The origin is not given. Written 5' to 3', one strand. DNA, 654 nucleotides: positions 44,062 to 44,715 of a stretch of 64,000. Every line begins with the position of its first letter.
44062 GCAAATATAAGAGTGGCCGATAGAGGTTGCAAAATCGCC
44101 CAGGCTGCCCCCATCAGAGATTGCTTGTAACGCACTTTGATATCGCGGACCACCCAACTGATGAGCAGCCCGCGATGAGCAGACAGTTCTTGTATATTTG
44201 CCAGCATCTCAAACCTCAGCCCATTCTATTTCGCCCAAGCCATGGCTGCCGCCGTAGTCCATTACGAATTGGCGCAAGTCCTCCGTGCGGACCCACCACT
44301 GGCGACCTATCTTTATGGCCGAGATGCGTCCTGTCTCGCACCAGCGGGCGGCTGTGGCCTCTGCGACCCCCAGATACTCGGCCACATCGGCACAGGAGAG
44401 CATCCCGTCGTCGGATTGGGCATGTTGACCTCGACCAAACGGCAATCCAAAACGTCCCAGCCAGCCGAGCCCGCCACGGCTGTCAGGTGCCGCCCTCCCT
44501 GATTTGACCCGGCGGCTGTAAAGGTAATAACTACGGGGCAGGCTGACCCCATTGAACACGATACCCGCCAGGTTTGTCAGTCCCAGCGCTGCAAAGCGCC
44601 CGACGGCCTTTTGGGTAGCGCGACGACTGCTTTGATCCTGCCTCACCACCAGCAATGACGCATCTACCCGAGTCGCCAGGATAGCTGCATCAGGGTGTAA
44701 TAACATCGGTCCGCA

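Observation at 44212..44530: Wzz/BY-kinase with an extra C-terminal excisionase-type helix-turn-helix domain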

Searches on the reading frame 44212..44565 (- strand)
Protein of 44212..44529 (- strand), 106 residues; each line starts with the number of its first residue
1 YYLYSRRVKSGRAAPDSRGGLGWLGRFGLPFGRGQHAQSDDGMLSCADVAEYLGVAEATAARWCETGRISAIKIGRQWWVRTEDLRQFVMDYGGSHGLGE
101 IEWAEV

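Call 3: search_protein_families(library=pfam, proteins=[window:44212-44529:-], max_evalue=1)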
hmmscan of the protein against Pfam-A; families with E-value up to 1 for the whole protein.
window:44212-44529:- (106 aa): 4 families
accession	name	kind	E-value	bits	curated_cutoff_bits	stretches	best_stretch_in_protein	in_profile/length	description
PF12728.13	HTH_17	-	1.3e-11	45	27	1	44-89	2-47/51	Helix-turn-helix domain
PF13338.12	AbiEi_4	-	0.051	14.1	25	1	38-70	8-39/49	Transcriptional regulator, AbiEi antitoxin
PF13384.12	HTH_23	-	0.051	13.8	24.6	1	43-63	17-37/50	Homeodomain-like domain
PF09339.16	HTH_IclR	-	0.16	12.2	22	1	40-65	15-40/52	IclR helix-turn-helix domain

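Call 4: search_protein_families(library=ncbifam, proteins=[window:44212-44529:-], max_evalue=1)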
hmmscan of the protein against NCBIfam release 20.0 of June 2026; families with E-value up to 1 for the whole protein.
window:44212-44529:- (106 aa): 5 families
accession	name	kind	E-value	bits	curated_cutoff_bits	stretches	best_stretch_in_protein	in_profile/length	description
TIGR01764.1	excise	domain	2.5e-08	34.1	28.8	1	44-89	2-47/49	excisionase family DNA-binding protein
NF047737.1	antiphage_MADS1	equivalog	4.5e-08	33.2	80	1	42-87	2-47/49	methylation-associated defense system helix-turn-helix domain-containing protein MAD1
NF033787.1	HTH_BldC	subfamily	0.002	18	77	1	43-73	2-32/49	BldC family transcriptional regulator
NF033518.0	transpos_IS607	equivalog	0.0025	17.4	110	1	48-89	2-44/187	IS607 family transposase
NF008733.0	PRK11756.1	equivalog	0.17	11.1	280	1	51-82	160-191/269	exodeoxyribonuclease III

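Call 31: search_solved_structures(query=A3, max_evalue=1, show_alignments=3)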
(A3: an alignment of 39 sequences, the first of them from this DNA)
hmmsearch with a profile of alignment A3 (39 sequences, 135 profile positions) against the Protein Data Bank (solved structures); distinct sequences matched with E-value up to 1: 16.
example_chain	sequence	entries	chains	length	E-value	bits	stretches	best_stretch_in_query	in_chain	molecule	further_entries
4j2n_A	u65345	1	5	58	0.00019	24.8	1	57-89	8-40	Gp37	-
5i41_B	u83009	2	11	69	0.00021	24.7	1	56-98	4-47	Chromosome-anchoring protein RacA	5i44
6amk_A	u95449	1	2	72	0.00068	23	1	46-86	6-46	Putative DNA-binding protein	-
6ama_A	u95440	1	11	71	0.0011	22.4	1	49-86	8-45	Putative DNA-binding protein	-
6hlk_A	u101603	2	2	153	0.032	17.6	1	51-79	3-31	Redirecting phage packaging protein C (RppC)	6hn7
8eml_B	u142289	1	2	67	0.052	16.9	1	52-88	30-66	GS homeobox 2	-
8tp8_A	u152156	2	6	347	0.059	16.7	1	28-74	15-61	DeoR-family transcriptional regulator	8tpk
5w8y_A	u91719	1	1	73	0.063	16.6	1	58-85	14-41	protein XPH1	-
4ifa_A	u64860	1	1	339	0.11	15.8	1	67-111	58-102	Extracellular protein containing a SCP domain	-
3bd1_A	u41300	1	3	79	0.12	15.7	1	58-85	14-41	Cro protein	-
8jbs_A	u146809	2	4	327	0.12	15.7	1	47-86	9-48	Putative cobalamin binding protein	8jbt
2dmt_A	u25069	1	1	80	0.17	15.3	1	25-87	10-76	Homeobox protein BarH-like 1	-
9pfq_Q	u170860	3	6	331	0.43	13.9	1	39-74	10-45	WYL domain-containing protein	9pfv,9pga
8tac_A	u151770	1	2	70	0.56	13.6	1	48-80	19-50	DBP48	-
3bs3_A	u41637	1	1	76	0.57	13.6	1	36-77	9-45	Putative DNA-binding protein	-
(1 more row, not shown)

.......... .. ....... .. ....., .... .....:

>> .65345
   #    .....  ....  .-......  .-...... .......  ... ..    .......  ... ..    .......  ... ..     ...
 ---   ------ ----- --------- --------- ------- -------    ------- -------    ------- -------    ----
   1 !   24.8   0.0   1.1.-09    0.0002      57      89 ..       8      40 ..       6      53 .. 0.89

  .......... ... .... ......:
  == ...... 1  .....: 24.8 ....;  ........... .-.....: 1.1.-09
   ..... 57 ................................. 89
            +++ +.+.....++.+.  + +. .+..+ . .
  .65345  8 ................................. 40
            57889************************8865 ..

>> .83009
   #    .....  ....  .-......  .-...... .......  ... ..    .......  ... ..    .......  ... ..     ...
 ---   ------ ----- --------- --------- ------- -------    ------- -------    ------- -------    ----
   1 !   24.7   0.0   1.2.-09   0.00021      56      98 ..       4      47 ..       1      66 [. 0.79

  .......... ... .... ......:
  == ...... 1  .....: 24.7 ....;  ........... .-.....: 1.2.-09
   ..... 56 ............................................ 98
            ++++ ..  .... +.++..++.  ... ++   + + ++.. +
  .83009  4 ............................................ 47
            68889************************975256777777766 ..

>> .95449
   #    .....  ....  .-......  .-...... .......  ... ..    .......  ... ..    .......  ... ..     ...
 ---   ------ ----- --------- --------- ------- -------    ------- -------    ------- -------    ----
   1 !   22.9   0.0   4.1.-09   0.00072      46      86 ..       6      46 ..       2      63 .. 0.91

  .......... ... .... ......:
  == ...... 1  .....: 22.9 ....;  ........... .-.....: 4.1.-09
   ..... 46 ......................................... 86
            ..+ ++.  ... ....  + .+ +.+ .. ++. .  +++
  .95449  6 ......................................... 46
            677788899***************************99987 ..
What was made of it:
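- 44251..44403 (-): Winged helix-turn-helix domain of HTH_17/excisionase type (residues 553-603, beta-alpha-alpha-beta-beta-alpha). PDB sequence hits are 4j2n, 5i41 and 6amk (call 31).
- In the fused family, the position that is Lys in BldC, Xis and RacA (the 'xKT' in the call 31 alignments) is Asp, Glu or Ala.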

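Call 47: predict_structure(alignment_id=A3)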
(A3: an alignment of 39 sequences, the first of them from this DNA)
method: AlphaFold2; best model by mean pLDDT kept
length: 118 residues; sequences in the alignment: 39
mean_pLDDT: 64.1   pTM: 0.42
mean pLDDT of the five models: 64.1, 63.3, 63.1, 62.1, 58.9
residues with pLDDT >= 90: 0; 70-90: 50; 50-70: 29; < 50: 39
segments of 3 or more residues with pLDDT < 50: 14-19, 23-26, 28-31, 44-52, 107-109, 114-118
pLDDT, mean of each block of 10 residues (from residue 1): 58 48 46 50 46 72 83 85 85 84 62 46
secondary structure, 60 per line:
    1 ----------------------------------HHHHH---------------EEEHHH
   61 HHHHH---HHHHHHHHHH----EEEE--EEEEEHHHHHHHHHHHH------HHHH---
elements in order: H35-39 E55-57 H58-65 H69-78 E83-86 E89-93 H94-105 H112-115

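Call 51: fold_search(model_id=the predicted structure, library=pdb)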
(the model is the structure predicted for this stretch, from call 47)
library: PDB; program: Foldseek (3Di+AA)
matches with E <= 10: 1040; with E <= 0.001: 0
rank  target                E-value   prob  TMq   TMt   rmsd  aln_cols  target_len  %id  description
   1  6ama_B                5.6e-03  1.00  0.37  0.75   1.9        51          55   25  Structure of S. coelicolor/S. venezuelae BldC-smeA-ssfA complex to 3.09 Angstrom (released 2018-03-28)
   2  5i44_A                6.0e-03  1.00  0.39  0.63   2.7        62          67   19  Structure of RacA-DNA complex; P21 form (released 2016-05-04)
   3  6ama_H                1.1e-02  1.00  0.38  0.76   1.5        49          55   26  Structure of S. coelicolor/S. venezuelae BldC-smeA-ssfA complex to 3.09 Angstrom (released 2018-03-28)
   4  5i44_G                1.2e-02  1.00  0.34  0.55   4.9        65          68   20  Structure of RacA-DNA complex; P21 form (released 2016-05-04)
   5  5i44_B                1.5e-02  1.00  0.37  0.59   4.0        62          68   18  Structure of RacA-DNA complex; P21 form (released 2016-05-04)
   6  5i44_I                1.5e-02  1.00  0.35  0.57   4.3        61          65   18  Structure of RacA-DNA complex; P21 form (released 2016-05-04)
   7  6ama_Y                1.7e-02  1.00  0.38  0.74   2.9        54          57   26  Structure of S. coelicolor/S. venezuelae BldC-smeA-ssfA complex to 3.09 Angstrom (released 2018-03-28)
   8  6ama_A                1.8e-02  1.00  0.38  0.77   1.6        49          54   26  Structure of S. coelicolor/S. venezuelae BldC-smeA-ssfA complex to 3.09 Angstrom (released 2018-03-28)
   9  6amk_B                1.9e-02  1.00  0.37  0.80   1.6        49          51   26  Structure of Streptomyces venezuelae BldC-whiI opt complex (released 2018-03-28)
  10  3f72_B                1.9e-02  0.95  0.28  0.30   4.6        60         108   27  Crystal Structure of the Staphylococcus aureus pI258 CadC Metal Binding Site 2 Mutant (released 2009-04-07)
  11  6ama_P                2.6e-02  1.00  0.37  0.73   1.9        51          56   25  Structure of S. coelicolor/S. venezuelae BldC-smeA-ssfA complex to 3.09 Angstrom (released 2018-03-28)
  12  4j2n_C                2.7e-02  1.00  0.36  0.70   1.5        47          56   26  Crystal Structure of mycobacteriophage Pukovnik Xis (released 2013-10-23)
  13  6amk_A                2.9e-02  1.00  0.38  0.80   1.5        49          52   26  Structure of Streptomyces venezuelae BldC-whiI opt complex (released 2018-03-28)
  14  4j2n_A                3.3e-02  1.00  0.36  0.72   1.5        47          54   26  Crystal Structure of mycobacteriophage Pukovnik Xis (released 2013-10-23)
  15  8dgl_B                4.0e-02  1.00  0.38  0.62   2.0        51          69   24  Crystal Structure of the RdfS Excisionase (released 2022-10-05)
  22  5i41                  6.7e-02  0.96  0.32  0.51   4.6        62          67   19  Structure of the apo RacA DNA binding domain (released 2016-05-04)
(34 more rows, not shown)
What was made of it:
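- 44251..44403 (-): Best folds are BldC-DNA 6ama/6amk (TM 0.75-0.80, rmsd 1.5-1.9 A), RacA, Pukovnik Xis and RdfS (call 51).
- On HTH_17 / excisionase-family DNA-binding domain (PF12728, TIGR01764): Foldseek matches BldC, Xis and RdfS (call 51).
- Closest known: BldC. Same: The fold is the same (TM 0.70-0.80, rmsd 1.5-1.9 A; call 51) and so are the sequence signatures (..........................; calls 3, 4, 31).
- The HTH fold is closest to BldC bound to direct-repeat DNA, and to Xis, RdfS and RacA (calls 31, 51). RacA, a chromosome anchor, is among the best sequence and fold matches (calls 31, 51).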

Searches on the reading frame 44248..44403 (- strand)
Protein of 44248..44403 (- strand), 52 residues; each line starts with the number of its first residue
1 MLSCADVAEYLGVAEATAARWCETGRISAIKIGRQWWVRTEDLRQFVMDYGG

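Call 39: find_related_loci(query=A4, collection=metagenome_contigs, flank=10000)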
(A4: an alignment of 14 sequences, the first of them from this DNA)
Query A4 (52 aa) in metagenome_contigs; peptide patterns used: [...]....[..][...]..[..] (x = any residue, [..] = any of these).
94 stretches matched a pattern; 17 encode a relative of the query (tblastn E <= 1e-3); 17 distinct loci.
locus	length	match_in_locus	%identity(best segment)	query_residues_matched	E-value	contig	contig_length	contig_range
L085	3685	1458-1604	69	2-50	2e-20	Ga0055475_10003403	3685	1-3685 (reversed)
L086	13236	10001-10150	62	1-50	6e-19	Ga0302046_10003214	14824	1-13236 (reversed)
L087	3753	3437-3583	53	2-50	3e-14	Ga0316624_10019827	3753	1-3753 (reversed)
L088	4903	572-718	51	1-49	7e-14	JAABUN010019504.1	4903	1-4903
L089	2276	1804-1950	49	2-50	2e-13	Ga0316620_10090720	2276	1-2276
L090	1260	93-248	44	1-52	5e-12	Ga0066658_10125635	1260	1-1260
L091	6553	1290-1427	48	2-47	7e-10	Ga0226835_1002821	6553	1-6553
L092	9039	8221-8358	48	2-47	7e-10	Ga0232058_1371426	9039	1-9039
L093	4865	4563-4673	51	2-38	5e-7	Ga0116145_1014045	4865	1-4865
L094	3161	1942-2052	51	2-38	5e-7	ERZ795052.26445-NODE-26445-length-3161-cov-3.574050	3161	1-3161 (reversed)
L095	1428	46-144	55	2-33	1e-6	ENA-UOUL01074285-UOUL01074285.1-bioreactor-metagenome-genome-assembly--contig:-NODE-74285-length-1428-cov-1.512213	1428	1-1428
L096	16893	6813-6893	56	12-38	1e-6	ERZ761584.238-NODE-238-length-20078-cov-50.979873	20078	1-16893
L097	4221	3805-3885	48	5-31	3e-5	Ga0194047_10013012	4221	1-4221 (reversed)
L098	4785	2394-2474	48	5-31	3e-5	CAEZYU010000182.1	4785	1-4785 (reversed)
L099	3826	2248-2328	48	5-31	3e-5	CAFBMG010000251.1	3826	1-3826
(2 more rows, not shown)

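Call 63: search_protein_representatives(alignment_id=A4)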
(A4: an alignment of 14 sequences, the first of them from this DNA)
Query: 14 sequences, 52 profile positions. Proteins with E-value up to 0.001 (for the whole library): 14703; up to 1e-10: 263; up to 1e-30: 2. The best 150 are listed.
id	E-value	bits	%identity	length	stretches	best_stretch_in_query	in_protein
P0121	6.5e-36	137.7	-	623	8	2-31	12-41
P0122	5.3e-34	131.6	-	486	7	1-48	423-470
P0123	6.6e-29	115.3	-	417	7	2-28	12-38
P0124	5.6e-28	112.3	-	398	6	3-47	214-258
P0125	1.1e-25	104.9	-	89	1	1-52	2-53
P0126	1.2e-24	101.7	-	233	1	2-52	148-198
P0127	2.1e-24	100.8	-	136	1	1-52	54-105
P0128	2.5e-24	100.6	-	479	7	3-50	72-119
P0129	2.9e-24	100.4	-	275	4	1-49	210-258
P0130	3.5e-24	100.2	-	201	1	1-52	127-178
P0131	6.0e-24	99.4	-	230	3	3-45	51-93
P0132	1.6e-23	98.1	-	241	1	1-52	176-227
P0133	7.3e-23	95.9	-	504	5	1-47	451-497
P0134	9.6e-23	95.6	-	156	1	1-51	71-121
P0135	1.3e-22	95.2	-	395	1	1-51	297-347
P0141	2.3e-20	87.9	-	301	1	2-52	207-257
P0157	6.6e-17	76.9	-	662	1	1-51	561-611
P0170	3.2e-15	71.5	-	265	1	2-49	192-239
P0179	1.1e-14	69.7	-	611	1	3-44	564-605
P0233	1.1e-12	63.3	-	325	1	2-47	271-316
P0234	1.2e-12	63.2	-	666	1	1-45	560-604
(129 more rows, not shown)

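Call 77: search_protein_families(library=pfam, proteins=[P0157, P0179, P0234, P0135, P0233, P0141, P0170, P0126, P0132, P0121], max_evalue=0.001)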
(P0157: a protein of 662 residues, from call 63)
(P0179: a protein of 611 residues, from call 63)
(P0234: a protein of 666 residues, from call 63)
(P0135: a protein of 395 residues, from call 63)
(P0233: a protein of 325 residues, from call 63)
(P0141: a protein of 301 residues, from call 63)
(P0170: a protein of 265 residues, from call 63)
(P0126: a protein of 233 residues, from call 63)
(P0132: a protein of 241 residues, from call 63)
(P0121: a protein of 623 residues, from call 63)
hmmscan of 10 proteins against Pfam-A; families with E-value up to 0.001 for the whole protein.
P0157 (662 aa): 3 families
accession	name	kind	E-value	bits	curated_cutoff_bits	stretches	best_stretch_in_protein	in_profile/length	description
PF12728.13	HTH_17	-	4.9e-14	52.8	27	1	562-608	2-48/51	Helix-turn-helix domain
PF02706.20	Wzz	-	6.5e-07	30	25.5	1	2-88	4-90/91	Chain length determinant protein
PF01656.29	CbiA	-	0.00051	20.4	25.4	0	337-537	2-96/125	CobQ/CobB/MinD/ParA nucleotide binding domain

P0179 (611 aa): 6 families
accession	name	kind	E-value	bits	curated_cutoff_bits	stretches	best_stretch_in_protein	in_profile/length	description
PF12728.13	HTH_17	-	1.2e-15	57.9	27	1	565-606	4-45/51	Helix-turn-helix domain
PF13807.11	GNVR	-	7.2e-08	32.7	27.7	1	196-257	8-78/82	G-rich domain on putative tyrosine kinase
PF01656.29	CbiA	-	6.7e-07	29.7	25.4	1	337-504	10-85/125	CobQ/CobB/MinD/ParA nucleotide binding domain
PF13614.12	AAA_31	-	4.2e-06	27.3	27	1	338-471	14-149/177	AAA domain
PF13338.12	AbiEi_4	-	1.3e-05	25.6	25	1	554-588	5-38/49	Transcriptional regulator, AbiEi antitoxin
PF10609.15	ParA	-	0.00038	20.4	27.1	1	327-472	5-145/246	NUBPL iron-transfer P-loop NTPase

P0234 (666 aa): 4 families
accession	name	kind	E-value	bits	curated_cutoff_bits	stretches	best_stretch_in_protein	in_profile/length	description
PF12728.13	HTH_17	-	6.8e-12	45.9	27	1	560-606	1-47/51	Helix-turn-helix domain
PF01656.29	CbiA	-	1.1e-07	32.3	25.4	1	340-505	11-83/125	CobQ/CobB/MinD/ParA nucleotide binding domain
PF13614.12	AAA_31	-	9.3e-07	29.4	27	1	340-487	14-162/177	AAA domain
PF10609.15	ParA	-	1.5e-05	25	27.1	1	330-503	6-173/246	NUBPL iron-transfer P-loop NTPase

P0135 (395 aa): 3 families
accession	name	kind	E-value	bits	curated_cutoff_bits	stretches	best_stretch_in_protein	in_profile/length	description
PF12728.13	HTH_17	-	5.2e-14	52.7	27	1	297-344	1-48/51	Helix-turn-helix domain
PF13614.12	AAA_31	-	0.00035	21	27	1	89-214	19-145/177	AAA domain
PF01656.29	CbiA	-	0.0006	20.2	25.4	0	89-251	16-85/125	CobQ/CobB/MinD/ParA nucleotide binding domain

P0233 (325 aa): 4 families
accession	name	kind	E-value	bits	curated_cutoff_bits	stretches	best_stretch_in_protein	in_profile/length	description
PF12728.13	HTH_17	-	5.6e-12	46.2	27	1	270-316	1-47/51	Helix-turn-helix domain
PF10609.15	ParA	-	1.6e-08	34.7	27.1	1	78-242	16-175/246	NUBPL iron-transfer P-loop NTPase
PF13614.12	AAA_31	-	9.5e-06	26.1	27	1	78-198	14-137/177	AAA domain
PF01656.29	CbiA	-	1.5e-05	25.4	25.4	1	76-110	9-43/125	CobQ/CobB/MinD/ParA nucleotide binding domain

P0141 (301 aa): 2 families
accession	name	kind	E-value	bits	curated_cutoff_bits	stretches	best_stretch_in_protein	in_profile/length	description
PF12728.13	HTH_17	-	3.4e-12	46.9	27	1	207-254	2-49/51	Helix-turn-helix domain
PF00376.29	MerR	-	2e-05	24.8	28.2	1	211-237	4-31/38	MerR family regulatory protein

P0170 (265 aa): 1 family
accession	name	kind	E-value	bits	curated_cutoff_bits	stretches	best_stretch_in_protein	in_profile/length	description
PF12728.13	HTH_17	-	9.8e-10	39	27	1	192-236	2-46/51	Helix-turn-helix domain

P0126 (233 aa): 1 family
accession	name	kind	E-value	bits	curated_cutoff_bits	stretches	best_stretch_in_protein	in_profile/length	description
PF12728.13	HTH_17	-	5.4e-12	46.2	27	1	148-193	2-47/51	Helix-turn-helix domain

P0132 (241 aa): 2 families
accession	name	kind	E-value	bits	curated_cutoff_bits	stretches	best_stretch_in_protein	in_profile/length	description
PF12728.13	HTH_17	-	4.8e-14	52.8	27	1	177-224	2-49/51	Helix-turn-helix domain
PF21531.3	Rv2175c_wHTH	-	0.00028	21.2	27.1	0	172-210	11-49/57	DNA-binding protein Rv2175c, wHTH domain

P0121 (623 aa): 49 families (the best 25 are shown)
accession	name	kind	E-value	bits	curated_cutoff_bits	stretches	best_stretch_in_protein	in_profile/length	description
PF00376.29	MerR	-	6.1e-83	272.8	28.2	8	64-100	1-38/38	MerR family regulatory protein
PF13411.12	MerR_1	-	2.7e-72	239.3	21.6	8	64-109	2-47/69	MerR HTH family regulatory protein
PF12728.13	HTH_17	-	5.9e-60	199.8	27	8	11-57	1-46/51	Helix-turn-helix domain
PF13384.12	HTH_23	-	1.1e-30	105.1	24.6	1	63-85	18-40/50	Homeodomain-like domain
PF13518.12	HTH_28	-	3.3e-26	91.5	25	0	177-200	14-37/52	Helix-turn-helix domain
PF02042.20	RWP-RK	-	3.3e-26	91.4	29.3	0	63-85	13-35/49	RWP-RK domain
PF13551.12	HTH_29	-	1.7e-25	89.3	28.1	0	63-85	12-35/64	Winged helix-turn helix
PF01381.28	HTH_3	-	1.8e-22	79.6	23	0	63-84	10-31/55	Helix-turn-helix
PF13542.12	HTH_Tnp_ISL3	-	3.8e-22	77.9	27.4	0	114-145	18-47/51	Helix-turn-helix domain of transposase family ISL3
PF08220.18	HTH_DeoR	-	1.4e-21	76.4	21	0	118-143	8-33/57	DeoR-like helix-turn-helix domain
PF01527.26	HTH_Tnp_1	-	3.5e-20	72.4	24.1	0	63-86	24-47/75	Transposase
PF02954.25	HTH_8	-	8.3e-20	70.7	22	0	65-81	21-37/42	Bacterial regulatory protein, Fis family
PF07453.19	NUMOD1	-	4e-18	65.5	22.8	0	124-142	16-34/37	NUMOD1 domain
PF13338.12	AbiEi_4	-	1.1e-17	64.2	25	0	57-88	7-38/49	Transcriptional regulator, AbiEi antitoxin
PF20432.4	Xre-like-HTH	-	9.5e-17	61.5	25.8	0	172-197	20-44/63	Antitoxin Xre-like helix-turn-helix domain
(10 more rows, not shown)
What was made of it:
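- HTH_17 domains of this subtype often occur as tandem arrays of up to 8 per chain (calls 63, 77), which implies domain-to-domain stacking.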
